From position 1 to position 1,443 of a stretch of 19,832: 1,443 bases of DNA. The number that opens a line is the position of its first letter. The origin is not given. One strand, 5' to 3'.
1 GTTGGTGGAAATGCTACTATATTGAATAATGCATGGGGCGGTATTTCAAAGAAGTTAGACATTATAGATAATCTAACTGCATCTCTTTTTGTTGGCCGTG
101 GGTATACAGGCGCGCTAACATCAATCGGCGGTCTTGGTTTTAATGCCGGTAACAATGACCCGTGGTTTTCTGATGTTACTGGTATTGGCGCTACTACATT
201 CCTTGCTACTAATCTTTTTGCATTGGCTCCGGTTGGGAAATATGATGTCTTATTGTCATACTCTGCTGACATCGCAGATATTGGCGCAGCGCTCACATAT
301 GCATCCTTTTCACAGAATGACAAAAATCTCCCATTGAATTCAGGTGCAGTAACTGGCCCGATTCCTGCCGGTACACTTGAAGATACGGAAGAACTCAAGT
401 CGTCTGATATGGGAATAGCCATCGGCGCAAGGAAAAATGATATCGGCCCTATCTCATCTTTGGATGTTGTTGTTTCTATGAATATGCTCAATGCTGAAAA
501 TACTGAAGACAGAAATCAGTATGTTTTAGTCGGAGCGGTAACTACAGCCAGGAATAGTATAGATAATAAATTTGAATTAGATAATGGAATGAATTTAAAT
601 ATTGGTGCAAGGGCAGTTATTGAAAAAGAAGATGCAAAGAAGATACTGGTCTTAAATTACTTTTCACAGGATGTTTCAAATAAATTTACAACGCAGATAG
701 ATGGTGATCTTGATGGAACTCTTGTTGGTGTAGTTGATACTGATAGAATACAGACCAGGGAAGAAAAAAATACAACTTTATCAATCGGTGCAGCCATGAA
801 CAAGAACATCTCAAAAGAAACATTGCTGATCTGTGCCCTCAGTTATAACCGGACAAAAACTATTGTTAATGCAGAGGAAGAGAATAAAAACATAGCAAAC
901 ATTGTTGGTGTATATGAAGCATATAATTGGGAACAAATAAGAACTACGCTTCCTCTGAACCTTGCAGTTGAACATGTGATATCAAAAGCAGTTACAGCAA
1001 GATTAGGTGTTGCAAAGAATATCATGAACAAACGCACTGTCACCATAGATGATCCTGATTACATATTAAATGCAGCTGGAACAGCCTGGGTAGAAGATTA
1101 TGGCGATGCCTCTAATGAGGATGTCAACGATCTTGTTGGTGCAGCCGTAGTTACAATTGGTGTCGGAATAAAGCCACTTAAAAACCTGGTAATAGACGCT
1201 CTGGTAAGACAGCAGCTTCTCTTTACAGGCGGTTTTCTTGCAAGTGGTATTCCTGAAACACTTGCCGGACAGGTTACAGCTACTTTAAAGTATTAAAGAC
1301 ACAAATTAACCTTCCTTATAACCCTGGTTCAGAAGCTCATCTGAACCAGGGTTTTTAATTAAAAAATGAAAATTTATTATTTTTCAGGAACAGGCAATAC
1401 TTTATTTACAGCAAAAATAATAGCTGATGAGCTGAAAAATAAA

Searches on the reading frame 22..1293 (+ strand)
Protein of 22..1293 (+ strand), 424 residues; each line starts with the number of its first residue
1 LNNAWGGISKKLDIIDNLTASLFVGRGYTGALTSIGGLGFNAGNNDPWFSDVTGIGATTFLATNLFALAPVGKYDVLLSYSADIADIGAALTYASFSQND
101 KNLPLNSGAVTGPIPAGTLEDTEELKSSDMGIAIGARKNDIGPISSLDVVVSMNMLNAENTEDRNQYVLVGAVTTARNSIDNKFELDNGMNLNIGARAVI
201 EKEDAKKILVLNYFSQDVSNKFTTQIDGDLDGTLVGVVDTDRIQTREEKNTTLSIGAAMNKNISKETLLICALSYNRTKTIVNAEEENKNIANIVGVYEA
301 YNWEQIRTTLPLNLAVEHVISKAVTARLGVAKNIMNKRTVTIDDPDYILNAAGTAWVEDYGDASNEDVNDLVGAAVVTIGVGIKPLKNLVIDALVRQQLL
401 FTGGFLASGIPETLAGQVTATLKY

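Call 17: search_protein_families(library=pfam, proteins=[window:22-1293:+], max_evalue=1)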
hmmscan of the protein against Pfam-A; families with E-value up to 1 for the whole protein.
window:22-1293:+ (424 aa): 0 families
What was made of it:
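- Closest known: Group 3 LEA proteins. Different: There is no LEA_4 hit (call 17).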

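Call 37: search_protein_families(library=ncbifam, proteins=[window:22-1293:+], max_evalue=0.01)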
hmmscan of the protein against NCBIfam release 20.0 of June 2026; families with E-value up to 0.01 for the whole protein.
window:22-1293:+ (424 aa): 0 families
